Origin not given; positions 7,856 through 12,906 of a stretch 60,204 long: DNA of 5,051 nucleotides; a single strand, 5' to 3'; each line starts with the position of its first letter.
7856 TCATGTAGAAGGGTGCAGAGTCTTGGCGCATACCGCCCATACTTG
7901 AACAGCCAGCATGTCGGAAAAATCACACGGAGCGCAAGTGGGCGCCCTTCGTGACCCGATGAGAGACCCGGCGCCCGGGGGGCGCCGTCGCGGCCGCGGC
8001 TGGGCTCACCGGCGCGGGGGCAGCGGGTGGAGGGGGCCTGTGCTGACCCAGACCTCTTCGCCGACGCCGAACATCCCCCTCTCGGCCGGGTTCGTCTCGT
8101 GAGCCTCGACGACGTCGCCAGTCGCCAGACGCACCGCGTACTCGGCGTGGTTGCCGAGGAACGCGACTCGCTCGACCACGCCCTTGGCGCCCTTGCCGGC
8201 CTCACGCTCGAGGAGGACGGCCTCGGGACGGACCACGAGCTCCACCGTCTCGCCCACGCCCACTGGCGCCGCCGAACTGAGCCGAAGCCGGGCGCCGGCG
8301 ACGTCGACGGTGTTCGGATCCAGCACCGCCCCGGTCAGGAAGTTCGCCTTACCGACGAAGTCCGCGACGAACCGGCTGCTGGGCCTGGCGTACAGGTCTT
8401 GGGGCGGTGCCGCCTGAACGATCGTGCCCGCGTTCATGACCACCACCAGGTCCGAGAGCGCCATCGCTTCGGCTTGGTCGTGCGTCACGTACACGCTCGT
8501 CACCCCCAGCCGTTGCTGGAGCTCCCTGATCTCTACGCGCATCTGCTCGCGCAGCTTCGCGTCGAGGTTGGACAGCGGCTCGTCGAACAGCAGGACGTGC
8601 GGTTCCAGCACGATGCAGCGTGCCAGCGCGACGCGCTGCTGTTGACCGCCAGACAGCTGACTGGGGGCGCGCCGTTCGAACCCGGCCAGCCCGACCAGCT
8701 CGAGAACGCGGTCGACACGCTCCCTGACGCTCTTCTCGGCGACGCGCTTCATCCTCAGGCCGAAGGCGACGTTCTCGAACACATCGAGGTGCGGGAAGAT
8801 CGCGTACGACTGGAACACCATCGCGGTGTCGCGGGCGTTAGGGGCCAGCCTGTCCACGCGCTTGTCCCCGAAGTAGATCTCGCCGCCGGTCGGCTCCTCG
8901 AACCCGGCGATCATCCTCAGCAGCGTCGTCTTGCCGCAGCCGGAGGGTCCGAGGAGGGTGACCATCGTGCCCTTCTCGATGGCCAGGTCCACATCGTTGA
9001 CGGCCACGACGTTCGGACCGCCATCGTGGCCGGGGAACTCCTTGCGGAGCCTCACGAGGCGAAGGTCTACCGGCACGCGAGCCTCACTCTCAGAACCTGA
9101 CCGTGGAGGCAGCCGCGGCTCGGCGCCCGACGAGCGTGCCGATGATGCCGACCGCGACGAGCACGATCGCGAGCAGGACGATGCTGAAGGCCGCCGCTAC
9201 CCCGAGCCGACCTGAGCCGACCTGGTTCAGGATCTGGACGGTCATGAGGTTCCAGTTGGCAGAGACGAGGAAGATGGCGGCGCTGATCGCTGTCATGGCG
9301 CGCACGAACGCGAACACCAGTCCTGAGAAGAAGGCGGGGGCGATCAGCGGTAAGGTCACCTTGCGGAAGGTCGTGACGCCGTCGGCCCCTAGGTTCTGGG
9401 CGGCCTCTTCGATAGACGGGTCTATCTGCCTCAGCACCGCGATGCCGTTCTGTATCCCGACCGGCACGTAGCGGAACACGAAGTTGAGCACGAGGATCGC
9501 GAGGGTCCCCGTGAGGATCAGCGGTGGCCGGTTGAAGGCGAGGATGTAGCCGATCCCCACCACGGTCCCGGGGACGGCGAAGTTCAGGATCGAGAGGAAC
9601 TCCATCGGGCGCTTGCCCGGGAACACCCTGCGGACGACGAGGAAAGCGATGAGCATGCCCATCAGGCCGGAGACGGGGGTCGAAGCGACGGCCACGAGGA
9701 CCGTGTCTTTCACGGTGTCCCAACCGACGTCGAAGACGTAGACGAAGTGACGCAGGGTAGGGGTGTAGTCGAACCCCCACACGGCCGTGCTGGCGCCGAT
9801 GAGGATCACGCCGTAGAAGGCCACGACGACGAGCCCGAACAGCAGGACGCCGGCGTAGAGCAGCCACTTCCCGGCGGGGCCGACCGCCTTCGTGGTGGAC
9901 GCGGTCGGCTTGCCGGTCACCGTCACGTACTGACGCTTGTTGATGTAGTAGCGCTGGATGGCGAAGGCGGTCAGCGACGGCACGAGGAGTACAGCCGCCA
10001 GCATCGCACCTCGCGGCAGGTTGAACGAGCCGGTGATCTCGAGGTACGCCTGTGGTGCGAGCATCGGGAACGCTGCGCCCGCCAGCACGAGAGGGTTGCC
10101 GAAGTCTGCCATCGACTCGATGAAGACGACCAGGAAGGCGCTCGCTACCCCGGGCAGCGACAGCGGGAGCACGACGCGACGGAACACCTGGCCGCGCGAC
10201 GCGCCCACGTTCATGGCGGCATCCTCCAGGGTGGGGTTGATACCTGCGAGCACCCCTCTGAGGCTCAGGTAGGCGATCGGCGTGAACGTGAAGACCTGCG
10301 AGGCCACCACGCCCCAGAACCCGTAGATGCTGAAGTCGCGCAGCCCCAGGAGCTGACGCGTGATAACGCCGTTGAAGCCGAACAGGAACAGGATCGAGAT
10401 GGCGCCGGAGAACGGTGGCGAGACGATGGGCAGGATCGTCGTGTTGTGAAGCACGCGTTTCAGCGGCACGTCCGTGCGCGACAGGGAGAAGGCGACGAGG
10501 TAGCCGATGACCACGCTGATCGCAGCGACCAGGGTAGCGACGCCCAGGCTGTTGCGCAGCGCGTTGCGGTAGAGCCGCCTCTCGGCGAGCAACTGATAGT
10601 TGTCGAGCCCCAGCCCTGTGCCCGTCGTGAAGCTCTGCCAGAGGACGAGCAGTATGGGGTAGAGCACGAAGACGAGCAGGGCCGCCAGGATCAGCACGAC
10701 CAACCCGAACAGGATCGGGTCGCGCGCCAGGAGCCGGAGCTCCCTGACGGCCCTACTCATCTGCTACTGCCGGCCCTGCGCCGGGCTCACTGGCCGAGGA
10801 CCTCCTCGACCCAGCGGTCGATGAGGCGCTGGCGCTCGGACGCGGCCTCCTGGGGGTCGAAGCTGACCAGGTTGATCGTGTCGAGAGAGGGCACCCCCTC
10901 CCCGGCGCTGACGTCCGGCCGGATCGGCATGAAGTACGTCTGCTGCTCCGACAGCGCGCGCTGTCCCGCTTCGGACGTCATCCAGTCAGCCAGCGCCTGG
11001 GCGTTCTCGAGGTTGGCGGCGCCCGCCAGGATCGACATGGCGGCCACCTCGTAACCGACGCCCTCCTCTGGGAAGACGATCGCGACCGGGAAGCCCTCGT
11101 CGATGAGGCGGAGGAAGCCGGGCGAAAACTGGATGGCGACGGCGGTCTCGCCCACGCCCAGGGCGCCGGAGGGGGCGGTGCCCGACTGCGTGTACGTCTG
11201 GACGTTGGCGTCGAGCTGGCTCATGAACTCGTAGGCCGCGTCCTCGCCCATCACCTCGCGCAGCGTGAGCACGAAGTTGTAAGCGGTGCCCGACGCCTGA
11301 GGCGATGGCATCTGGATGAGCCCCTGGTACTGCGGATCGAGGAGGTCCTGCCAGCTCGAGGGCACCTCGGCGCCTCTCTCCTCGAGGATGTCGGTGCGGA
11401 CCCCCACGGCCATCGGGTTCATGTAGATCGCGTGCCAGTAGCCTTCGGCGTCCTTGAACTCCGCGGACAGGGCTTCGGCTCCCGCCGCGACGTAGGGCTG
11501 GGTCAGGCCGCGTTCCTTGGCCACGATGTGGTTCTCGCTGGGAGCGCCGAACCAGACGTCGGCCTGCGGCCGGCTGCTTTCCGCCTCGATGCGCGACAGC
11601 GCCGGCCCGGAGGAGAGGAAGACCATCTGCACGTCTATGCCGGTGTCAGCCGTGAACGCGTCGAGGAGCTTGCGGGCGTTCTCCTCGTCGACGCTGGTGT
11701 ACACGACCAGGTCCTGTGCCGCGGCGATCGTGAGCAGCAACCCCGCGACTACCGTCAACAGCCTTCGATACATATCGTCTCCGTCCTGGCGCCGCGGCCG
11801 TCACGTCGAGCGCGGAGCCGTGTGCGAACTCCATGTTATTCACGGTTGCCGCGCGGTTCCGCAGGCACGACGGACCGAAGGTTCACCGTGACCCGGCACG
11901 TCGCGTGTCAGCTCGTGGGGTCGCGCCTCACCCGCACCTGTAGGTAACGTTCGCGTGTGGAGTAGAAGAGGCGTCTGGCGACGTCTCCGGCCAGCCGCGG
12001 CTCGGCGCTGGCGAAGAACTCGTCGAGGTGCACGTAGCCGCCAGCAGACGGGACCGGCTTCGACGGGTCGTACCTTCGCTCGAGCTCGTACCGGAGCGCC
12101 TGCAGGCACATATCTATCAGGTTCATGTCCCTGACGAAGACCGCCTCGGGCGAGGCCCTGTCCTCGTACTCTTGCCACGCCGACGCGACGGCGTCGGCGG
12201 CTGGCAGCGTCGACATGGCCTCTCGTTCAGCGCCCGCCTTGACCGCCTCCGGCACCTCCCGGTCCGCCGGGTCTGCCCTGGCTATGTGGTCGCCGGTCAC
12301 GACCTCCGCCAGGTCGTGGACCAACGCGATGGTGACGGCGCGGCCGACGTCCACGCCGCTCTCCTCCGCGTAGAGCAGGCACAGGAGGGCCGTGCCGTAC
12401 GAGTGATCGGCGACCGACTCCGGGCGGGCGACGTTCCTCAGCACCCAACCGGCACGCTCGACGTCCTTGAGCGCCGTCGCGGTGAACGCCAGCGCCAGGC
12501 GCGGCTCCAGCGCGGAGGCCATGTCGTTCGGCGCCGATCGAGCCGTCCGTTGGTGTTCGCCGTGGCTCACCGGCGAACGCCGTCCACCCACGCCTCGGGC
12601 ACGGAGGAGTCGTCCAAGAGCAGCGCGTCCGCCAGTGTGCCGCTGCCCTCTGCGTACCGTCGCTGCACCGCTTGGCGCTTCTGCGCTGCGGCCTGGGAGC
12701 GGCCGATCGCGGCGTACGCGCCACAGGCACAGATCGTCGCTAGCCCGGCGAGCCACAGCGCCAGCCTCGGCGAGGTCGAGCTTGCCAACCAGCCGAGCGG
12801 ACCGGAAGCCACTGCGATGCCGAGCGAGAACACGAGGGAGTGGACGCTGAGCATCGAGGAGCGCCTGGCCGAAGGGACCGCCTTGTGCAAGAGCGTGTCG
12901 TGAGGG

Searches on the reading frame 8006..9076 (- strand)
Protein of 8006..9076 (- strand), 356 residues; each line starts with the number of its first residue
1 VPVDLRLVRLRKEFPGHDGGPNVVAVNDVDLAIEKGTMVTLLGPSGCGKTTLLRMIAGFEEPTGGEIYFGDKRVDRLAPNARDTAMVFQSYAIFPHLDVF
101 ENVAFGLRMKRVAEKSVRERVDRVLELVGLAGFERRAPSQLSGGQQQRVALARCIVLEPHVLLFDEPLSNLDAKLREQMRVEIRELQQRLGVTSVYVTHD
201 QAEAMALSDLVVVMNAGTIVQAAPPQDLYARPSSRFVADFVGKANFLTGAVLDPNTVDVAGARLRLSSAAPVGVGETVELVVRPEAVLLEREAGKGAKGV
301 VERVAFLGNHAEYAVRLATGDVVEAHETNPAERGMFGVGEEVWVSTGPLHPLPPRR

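Call 27: search_protein_families(library=pfam, proteins=[window:8006-9076:-], max_evalue=0.00001)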
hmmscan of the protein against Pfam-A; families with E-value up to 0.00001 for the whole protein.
window:8006-9076:- (356 aa): 2 families
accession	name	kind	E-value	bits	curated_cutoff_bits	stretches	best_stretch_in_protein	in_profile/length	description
PF00005.33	ABC_tran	-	2e-35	122.8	25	1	26-168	1-136/137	ABC transporter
PF08402.16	TOBE_2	-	3.5e-13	49.9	21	1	280-347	1-69/76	TOBE domain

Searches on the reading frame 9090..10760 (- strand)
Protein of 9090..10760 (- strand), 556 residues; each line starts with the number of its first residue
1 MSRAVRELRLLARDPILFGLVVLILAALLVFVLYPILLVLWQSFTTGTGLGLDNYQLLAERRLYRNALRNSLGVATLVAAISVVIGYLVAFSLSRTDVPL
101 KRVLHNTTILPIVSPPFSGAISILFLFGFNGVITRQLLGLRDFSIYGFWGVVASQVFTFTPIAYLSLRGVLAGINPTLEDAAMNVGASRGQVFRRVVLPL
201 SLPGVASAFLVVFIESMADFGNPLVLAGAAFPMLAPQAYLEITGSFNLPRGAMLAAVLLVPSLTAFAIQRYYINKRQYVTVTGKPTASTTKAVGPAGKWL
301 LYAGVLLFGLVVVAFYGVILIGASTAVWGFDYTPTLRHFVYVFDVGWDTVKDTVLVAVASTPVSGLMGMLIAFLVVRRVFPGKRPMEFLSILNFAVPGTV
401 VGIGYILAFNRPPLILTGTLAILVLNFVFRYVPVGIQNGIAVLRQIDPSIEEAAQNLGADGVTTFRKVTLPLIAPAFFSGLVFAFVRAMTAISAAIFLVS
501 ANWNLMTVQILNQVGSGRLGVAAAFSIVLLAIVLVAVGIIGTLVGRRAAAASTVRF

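Call 27: search_protein_families(library=pfam, proteins=[window:9090-10760:-], max_evalue=0.00001)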
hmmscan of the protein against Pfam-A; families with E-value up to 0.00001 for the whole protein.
window:9090-10760:- (556 aa): 1 family
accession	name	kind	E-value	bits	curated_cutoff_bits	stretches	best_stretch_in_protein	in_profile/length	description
PF00528.27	BPD_transp_1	-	9.3e-22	78.1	26.4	2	83-272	2-178/184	Binding-protein-dependent transport system inner membrane component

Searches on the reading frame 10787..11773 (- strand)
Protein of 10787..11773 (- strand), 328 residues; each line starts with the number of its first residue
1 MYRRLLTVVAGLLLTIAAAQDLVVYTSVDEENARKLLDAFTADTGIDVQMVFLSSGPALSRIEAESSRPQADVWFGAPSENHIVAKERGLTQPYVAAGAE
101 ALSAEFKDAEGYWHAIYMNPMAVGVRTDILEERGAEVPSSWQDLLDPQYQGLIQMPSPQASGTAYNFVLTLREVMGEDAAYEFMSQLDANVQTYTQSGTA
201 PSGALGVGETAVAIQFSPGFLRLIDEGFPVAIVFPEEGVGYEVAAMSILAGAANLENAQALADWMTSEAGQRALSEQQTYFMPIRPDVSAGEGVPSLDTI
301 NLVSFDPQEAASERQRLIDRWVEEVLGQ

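Call 27: search_protein_families(library=pfam, proteins=[window:10787-11773:-], max_evalue=0.00001)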
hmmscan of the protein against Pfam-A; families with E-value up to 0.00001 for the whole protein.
window:10787-11773:- (328 aa): 4 families
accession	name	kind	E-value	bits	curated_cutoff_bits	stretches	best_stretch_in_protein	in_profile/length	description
PF13343.11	SBP_bac_6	-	6.9e-29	101.5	24.6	1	85-305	24-239/245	Bacterial extracellular solute-binding protein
PF13416.11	SBP_bac_8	-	3.7e-23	83.2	27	1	35-292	1-269/279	Bacterial extracellular solute-binding protein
PF13531.11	SBP_bac_11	-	2.7e-17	63.7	25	1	34-276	14-223/227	Bacterial extracellular solute-binding protein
PF01547.30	SBP_bac_1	-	7.8e-17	62.7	26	1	32-271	9-306/307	Bacterial extracellular solute-binding protein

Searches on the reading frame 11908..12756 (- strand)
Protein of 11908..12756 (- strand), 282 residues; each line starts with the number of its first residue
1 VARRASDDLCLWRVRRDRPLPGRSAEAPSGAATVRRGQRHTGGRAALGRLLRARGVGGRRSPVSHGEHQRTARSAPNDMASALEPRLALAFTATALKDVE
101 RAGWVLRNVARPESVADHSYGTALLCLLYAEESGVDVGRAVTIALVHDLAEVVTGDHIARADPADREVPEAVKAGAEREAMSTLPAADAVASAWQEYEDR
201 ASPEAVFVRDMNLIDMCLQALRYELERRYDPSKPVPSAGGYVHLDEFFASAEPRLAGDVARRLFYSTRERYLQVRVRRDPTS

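Call 27: search_protein_families(library=pfam, proteins=[window:11908-12756:-], max_evalue=0.00001)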
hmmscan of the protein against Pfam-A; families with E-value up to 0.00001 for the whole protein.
window:11908-12756:- (282 aa): 3 families
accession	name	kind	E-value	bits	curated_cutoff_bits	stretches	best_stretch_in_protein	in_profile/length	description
PF13023.12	HD_3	-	1.1e-31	110.4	22.5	1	95-225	3-136/165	HD domain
PF01966.28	HD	-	4e-09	37.2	22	1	115-211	1-110/116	HD domain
PF12917.13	YfbR-like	-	4.4e-09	36.7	25.9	1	95-186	8-106/182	5'-deoxynucleotidase YfbR-like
